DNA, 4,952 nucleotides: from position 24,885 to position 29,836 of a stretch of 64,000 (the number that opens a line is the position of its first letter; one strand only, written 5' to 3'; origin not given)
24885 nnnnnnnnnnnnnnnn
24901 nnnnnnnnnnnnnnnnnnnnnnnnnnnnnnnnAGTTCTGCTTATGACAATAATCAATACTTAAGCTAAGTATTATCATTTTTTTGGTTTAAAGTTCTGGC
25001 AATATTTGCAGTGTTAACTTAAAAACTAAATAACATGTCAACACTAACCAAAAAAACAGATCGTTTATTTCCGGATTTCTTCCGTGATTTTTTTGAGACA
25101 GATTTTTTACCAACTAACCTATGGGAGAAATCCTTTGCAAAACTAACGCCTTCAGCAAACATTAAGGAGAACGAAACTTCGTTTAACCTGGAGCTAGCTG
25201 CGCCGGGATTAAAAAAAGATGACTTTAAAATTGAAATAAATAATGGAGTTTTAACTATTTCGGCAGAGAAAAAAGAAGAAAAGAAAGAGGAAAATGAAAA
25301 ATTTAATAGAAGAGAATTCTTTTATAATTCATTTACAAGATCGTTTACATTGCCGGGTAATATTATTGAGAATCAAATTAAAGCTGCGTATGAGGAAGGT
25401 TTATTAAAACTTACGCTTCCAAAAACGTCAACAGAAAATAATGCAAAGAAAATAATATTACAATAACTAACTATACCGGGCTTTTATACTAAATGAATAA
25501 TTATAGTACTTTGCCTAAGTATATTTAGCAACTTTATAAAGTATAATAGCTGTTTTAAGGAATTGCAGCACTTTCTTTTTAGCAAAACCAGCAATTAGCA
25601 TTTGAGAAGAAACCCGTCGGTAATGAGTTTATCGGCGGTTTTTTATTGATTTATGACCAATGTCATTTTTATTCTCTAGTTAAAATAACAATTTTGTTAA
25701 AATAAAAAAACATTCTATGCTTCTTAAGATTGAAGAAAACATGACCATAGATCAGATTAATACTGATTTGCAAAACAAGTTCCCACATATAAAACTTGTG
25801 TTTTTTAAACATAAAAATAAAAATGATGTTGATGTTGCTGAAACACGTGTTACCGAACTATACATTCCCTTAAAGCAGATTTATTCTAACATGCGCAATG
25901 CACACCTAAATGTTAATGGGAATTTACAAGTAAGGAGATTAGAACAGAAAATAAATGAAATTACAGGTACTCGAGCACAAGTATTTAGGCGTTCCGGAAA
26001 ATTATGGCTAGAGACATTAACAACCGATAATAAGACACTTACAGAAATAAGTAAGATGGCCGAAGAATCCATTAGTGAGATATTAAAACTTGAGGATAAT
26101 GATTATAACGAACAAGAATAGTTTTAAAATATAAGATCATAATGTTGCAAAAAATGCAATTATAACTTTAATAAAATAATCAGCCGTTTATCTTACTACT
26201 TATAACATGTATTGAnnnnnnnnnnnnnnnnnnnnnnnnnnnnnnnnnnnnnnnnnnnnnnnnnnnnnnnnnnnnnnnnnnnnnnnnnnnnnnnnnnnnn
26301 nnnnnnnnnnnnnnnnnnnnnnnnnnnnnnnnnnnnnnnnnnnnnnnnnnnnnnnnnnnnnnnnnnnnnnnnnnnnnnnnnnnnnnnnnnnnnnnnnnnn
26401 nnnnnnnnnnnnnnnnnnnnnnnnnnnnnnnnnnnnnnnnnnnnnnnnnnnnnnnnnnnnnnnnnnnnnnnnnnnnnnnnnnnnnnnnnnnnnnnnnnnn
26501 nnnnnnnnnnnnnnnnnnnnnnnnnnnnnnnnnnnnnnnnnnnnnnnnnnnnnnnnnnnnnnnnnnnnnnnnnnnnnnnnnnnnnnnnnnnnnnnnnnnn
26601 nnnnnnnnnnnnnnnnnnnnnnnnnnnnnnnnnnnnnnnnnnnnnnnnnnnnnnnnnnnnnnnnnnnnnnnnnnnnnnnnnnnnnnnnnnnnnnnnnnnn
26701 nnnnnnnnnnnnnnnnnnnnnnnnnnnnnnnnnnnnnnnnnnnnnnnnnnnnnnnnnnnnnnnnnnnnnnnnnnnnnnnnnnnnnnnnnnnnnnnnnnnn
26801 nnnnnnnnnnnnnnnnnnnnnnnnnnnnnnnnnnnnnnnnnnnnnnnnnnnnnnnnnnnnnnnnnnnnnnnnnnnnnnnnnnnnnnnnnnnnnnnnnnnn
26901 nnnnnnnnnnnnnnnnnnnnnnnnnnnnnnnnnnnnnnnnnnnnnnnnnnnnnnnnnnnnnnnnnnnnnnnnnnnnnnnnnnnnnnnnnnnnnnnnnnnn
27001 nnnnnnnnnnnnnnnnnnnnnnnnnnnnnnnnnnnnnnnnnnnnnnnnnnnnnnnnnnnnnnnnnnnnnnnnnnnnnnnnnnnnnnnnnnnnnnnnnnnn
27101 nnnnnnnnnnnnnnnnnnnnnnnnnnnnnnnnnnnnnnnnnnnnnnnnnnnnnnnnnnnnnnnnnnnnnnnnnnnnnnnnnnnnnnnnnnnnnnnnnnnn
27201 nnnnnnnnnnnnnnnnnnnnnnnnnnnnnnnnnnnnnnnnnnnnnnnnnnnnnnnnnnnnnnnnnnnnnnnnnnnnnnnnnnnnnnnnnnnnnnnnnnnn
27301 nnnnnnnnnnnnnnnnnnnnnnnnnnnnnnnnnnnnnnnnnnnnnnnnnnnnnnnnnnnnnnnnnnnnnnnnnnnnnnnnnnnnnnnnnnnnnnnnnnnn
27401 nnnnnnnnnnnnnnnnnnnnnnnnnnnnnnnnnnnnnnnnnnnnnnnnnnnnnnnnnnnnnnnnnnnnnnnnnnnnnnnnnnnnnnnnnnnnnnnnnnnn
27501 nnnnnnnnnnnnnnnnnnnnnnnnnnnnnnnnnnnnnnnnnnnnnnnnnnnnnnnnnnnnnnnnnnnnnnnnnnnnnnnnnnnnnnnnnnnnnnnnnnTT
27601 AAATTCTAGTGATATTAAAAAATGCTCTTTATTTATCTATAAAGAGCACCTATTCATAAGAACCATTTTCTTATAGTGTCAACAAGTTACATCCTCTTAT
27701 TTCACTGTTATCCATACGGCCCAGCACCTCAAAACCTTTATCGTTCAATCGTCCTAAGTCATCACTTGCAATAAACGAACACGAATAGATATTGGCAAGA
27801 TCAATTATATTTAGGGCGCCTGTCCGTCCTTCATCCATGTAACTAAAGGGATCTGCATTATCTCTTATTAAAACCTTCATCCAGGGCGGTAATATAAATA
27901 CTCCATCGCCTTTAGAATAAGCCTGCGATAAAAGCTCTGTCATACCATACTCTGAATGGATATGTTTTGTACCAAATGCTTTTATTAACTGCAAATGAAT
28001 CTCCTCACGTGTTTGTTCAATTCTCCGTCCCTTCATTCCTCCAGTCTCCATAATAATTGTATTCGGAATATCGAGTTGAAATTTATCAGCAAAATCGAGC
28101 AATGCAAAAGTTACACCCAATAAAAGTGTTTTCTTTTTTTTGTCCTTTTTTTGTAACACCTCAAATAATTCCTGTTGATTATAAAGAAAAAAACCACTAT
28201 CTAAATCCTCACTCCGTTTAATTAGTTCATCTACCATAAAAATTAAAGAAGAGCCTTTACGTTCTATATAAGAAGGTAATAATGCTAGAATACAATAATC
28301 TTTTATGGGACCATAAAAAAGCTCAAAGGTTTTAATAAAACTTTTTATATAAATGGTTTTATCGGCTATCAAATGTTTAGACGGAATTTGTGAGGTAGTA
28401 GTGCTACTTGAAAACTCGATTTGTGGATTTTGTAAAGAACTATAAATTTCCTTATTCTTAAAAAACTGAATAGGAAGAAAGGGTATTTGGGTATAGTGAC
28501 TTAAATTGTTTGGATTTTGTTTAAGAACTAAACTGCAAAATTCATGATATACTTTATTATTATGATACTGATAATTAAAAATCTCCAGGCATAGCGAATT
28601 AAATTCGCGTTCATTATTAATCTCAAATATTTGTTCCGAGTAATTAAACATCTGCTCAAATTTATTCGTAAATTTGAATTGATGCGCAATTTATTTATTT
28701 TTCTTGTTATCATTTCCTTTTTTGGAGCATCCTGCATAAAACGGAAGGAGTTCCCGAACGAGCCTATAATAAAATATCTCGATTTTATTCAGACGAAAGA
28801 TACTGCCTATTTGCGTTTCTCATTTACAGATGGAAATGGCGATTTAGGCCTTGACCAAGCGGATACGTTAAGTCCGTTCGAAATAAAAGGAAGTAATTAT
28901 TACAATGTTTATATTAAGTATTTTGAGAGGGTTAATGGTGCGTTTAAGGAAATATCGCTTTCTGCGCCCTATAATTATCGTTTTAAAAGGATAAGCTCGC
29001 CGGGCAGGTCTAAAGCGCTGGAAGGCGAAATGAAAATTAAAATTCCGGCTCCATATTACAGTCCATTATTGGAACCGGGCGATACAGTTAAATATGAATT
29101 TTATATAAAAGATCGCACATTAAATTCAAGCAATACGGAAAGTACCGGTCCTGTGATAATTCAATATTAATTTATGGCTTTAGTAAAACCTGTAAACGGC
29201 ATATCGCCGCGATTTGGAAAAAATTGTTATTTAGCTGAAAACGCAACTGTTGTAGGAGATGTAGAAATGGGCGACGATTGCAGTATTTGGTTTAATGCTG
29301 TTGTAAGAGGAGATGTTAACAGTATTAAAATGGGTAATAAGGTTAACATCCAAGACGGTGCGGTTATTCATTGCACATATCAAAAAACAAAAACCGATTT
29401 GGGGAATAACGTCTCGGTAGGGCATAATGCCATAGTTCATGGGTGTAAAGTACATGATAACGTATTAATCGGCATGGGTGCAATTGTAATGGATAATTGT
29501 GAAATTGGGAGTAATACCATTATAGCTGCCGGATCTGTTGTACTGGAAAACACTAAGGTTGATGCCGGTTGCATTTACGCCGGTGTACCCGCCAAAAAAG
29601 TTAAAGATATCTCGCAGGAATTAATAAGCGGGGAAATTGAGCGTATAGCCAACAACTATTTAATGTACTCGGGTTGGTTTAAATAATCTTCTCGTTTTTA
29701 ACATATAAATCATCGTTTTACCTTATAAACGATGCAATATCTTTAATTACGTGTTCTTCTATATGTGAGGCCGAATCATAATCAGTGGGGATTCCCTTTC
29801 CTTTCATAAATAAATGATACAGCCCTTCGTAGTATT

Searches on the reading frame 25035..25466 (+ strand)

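Call 20: search_protein_families(library=pfam, proteins=[window:25035-25466:+], max_evalue=0.00001)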
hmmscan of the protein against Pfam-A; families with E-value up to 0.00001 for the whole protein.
window:25035-25466:+ (143 aa): 1 family
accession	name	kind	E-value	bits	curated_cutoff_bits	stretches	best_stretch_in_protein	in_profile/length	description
PF00011.27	HSP20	-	2.8e-23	82.4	20.8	1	43-140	2-99/102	Hsp20/alpha crystallin family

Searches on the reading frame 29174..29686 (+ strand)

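Call 21: search_protein_families(library=pfam, proteins=[window:29174-29686:+], max_evalue=0.00001)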
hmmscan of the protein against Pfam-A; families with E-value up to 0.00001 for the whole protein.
window:29174-29686:+ (170 aa): 2 families
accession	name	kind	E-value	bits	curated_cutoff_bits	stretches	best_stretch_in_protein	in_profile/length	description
PF00132.30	Hexapep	-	1.1e-20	72.8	27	2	90-123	1-34/36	Bacterial transferase hexapeptide (six repeats)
PF25084.1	LbH_EIF2B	-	7.2e-08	32.8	54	1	52-134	17-92/105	EIF2B subunit epsilon LbH domain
